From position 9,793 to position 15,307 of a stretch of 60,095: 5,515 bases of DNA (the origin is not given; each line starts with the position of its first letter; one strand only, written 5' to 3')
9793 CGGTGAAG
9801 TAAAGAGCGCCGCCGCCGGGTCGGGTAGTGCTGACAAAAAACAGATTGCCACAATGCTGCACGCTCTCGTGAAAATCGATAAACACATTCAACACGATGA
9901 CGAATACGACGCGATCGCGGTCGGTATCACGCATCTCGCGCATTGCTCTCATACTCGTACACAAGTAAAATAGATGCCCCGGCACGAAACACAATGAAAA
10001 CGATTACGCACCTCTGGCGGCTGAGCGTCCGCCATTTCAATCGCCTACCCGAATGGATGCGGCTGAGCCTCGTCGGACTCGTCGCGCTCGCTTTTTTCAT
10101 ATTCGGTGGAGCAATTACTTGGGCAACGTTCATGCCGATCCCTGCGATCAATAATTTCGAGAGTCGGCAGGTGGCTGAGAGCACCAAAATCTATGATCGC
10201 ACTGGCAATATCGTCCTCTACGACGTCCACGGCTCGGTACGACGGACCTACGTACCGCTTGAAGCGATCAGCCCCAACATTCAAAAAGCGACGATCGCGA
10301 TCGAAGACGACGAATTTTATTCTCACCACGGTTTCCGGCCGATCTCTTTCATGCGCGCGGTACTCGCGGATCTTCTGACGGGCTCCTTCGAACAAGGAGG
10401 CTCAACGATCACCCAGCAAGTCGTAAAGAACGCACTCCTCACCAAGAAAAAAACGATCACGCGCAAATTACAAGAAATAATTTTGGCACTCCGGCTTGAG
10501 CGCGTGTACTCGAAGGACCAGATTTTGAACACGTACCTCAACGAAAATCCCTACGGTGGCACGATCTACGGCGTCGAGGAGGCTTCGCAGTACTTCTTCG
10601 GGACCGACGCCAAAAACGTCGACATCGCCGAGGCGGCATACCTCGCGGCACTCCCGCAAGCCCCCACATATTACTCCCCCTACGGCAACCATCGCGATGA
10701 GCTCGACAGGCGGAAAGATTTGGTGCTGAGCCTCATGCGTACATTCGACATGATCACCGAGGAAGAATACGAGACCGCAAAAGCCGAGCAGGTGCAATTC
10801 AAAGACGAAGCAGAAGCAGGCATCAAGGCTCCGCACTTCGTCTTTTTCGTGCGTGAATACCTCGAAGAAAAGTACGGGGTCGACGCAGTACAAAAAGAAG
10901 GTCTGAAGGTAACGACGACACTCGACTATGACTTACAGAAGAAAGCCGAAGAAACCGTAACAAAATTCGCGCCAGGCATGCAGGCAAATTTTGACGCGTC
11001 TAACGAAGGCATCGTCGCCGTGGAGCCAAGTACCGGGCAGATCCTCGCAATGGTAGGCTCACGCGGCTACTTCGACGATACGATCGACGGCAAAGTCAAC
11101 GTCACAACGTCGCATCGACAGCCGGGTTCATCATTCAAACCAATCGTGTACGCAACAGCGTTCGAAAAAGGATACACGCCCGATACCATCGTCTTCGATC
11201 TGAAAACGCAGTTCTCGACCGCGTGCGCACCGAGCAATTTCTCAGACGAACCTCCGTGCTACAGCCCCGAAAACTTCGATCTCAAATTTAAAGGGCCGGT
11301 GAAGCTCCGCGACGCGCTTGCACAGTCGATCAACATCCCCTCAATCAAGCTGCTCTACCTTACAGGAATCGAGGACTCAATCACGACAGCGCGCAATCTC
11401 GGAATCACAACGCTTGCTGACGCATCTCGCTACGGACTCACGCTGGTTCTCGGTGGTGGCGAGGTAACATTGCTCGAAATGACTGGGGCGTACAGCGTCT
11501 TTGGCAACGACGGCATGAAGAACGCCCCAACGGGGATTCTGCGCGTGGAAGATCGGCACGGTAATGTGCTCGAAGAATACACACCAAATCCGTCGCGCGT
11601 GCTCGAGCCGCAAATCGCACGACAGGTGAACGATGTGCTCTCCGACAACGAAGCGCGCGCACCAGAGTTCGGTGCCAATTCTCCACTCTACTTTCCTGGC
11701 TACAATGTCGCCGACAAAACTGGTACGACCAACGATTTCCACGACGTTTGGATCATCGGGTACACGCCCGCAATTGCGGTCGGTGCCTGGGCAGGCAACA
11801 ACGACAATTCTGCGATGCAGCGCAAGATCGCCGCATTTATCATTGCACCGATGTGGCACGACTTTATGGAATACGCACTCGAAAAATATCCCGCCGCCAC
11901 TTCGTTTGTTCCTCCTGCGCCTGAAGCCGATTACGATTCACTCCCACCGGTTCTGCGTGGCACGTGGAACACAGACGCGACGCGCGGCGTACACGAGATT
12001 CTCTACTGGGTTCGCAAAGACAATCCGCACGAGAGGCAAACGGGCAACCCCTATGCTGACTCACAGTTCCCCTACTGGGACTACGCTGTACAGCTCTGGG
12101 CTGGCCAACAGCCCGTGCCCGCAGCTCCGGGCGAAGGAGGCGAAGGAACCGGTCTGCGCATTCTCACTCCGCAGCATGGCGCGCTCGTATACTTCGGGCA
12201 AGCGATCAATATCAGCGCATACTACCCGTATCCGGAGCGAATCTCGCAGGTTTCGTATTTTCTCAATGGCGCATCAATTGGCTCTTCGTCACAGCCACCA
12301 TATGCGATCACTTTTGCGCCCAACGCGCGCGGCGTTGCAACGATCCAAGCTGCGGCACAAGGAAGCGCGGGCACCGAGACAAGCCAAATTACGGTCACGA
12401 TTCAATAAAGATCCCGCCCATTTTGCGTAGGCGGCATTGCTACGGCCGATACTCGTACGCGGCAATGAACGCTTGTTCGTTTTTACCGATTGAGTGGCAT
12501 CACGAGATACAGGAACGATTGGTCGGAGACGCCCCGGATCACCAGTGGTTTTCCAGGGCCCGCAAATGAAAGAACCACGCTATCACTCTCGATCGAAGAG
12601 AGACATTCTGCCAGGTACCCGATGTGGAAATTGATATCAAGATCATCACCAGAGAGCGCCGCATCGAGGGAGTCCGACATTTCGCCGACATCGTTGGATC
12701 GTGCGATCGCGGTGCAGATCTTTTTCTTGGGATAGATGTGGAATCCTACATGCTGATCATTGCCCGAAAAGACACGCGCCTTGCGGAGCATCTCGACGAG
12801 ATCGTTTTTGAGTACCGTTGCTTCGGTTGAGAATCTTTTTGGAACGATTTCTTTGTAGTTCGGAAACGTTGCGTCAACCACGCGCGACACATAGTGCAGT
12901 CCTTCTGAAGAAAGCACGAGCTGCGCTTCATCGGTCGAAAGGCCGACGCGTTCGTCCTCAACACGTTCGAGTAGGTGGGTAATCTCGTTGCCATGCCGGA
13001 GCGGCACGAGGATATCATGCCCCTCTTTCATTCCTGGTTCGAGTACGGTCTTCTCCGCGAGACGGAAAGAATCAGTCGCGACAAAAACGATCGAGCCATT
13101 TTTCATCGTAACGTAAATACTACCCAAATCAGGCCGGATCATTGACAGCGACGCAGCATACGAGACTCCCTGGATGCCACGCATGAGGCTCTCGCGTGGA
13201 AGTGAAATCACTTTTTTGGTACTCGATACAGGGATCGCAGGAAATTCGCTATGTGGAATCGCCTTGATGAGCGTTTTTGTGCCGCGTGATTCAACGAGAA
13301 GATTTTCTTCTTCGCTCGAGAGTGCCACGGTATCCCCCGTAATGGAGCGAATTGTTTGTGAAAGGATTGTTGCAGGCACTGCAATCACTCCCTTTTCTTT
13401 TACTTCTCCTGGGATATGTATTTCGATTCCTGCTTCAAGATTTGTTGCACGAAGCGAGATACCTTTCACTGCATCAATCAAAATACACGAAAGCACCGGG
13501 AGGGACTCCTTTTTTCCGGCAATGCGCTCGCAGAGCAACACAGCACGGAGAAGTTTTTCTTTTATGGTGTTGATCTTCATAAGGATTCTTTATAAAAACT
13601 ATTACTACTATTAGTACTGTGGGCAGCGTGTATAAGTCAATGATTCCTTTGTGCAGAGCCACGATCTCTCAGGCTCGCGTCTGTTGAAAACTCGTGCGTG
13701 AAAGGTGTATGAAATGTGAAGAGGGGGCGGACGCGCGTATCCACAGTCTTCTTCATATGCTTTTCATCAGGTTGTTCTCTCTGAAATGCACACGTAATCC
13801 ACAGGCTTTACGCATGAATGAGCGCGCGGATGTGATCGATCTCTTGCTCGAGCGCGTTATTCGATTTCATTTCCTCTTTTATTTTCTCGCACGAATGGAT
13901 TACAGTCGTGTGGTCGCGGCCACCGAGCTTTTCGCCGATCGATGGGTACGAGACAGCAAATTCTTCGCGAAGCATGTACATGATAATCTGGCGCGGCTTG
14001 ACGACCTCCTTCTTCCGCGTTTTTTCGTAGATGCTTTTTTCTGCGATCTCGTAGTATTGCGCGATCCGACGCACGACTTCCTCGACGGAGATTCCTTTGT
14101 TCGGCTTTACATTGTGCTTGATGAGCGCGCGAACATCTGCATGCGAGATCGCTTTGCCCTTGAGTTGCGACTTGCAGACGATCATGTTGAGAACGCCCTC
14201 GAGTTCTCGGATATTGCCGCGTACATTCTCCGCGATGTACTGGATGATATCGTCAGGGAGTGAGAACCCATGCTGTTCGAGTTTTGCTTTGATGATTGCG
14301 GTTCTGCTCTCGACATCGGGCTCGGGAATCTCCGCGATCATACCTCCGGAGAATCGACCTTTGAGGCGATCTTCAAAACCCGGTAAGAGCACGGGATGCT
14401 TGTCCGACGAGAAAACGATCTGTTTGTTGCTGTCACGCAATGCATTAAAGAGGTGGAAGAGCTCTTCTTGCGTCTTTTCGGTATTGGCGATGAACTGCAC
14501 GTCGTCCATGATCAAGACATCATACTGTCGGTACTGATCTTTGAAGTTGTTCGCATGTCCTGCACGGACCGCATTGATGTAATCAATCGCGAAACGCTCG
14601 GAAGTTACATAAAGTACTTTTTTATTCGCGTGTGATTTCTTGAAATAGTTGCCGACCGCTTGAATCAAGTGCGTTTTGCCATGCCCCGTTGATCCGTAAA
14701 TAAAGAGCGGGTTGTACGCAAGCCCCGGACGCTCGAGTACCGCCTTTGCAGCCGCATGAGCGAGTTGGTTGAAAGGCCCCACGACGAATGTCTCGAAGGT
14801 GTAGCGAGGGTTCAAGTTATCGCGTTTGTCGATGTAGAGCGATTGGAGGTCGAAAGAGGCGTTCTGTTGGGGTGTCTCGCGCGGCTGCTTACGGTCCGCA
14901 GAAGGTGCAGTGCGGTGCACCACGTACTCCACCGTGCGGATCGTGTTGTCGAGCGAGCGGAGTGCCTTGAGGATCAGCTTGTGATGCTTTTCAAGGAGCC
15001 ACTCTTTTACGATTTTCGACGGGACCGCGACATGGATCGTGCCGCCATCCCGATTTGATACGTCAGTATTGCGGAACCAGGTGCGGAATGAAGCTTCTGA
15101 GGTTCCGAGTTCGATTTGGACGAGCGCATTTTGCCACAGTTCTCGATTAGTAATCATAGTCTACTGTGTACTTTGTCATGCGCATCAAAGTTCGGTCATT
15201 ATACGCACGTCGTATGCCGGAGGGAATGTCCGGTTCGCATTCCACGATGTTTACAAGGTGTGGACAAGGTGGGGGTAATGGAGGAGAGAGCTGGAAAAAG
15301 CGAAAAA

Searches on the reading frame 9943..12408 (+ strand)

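Call 37: search_protein_families(library=pfam, proteins=[window:9943-12408:+], max_evalue=0.001)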
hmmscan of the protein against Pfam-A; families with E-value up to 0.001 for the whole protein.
window:9943-12408:+ (821 aa): 3 families
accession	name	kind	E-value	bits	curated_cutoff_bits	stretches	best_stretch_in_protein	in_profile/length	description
PF00912.28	Transgly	-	6e-60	202.2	27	1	97-265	10-177/178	Transglycosylase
PF00905.27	Transpeptidase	-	2e-22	80.2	22.1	1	357-619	3-277/299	Penicillin binding protein transpeptidase domain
PF17957.7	Big_7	-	9.5e-07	29.8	24.1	1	739-803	4-70/70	Bacterial Ig domain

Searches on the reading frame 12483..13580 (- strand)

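Call 35: search_protein_families(library=pfam, proteins=[window:12483-13580:-], max_evalue=0.01)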
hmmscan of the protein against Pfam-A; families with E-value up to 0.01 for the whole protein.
window:12483-13580:- (365 aa): 3 families
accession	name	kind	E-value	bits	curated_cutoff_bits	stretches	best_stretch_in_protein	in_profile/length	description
PF02767.21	DNA_pol3_beta_2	-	6.7e-17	62.3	27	1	127-241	2-116/116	DNA polymerase III beta subunit, central domain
PF02768.20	DNA_pol3_beta_3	-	1.5e-16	60.8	27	1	244-363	2-120/121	DNA polymerase III beta subunit, C-terminal domain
PF00712.24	DNA_pol3_beta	-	4.7e-16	59.5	24.4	1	1-117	1-120/120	DNA polymerase III beta subunit, N-terminal domain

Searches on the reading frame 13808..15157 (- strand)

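Call 35: search_protein_families(library=pfam, proteins=[window:13808-15157:-], max_evalue=0.01)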
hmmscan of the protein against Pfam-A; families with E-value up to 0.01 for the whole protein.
window:13808-15157:- (449 aa): 13 families
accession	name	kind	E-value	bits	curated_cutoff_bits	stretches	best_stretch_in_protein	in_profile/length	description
PF00308.24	Bac_DnaA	-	1.1e-64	217.9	23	1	115-275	1-161/162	Bacterial DnaA ATPAse domain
PF08299.17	Bac_DnaA_C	-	7.9e-25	87.1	31.5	1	358-426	1-69/69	Bacterial dnaA protein helix-turn-helix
PF11638.13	DnaA_N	-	1.3e-10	41.2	24.6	1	6-67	2-64/65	DnaA N-terminal domain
PF01695.23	IstB_IS21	-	2.3e-08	34.3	24.1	1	151-252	95-193/238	IstB-like ATP binding protein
PF13173.12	AAA_14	-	9.6e-06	26.1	27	1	149-269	3-115/129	AAA domain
PF00910.28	RNA_helicase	-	5.2e-05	24.1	21.5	1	152-245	2-79/105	RNA helicase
PF00004.35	AAA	-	0.00012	23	21.2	1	152-247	2-102/131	ATPase family associated with various cellular activities (AAA)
PF01637.24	ATPase_2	-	0.0002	21.7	33.2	1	148-249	20-114/225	ATPase domain predominantly from Archaea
PF13245.12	AAA_19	-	0.00055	20.6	25.1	1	147-199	10-62/134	AAA domain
PF13401.12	AAA_22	-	0.00061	20.5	27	0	151-184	8-39/130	AAA domain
PF13191.12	AAA_16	-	0.0046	17.9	32.6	0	131-180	11-59/167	AAA ATPase domain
PF25201.1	nSTAND6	-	0.0051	17.3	27.7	0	149-180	19-50/148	Novel STAND NTPase 6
PF22688.2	Hda_lid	-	0.0088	16.5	27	0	284-324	3-43/65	Hda, lid domain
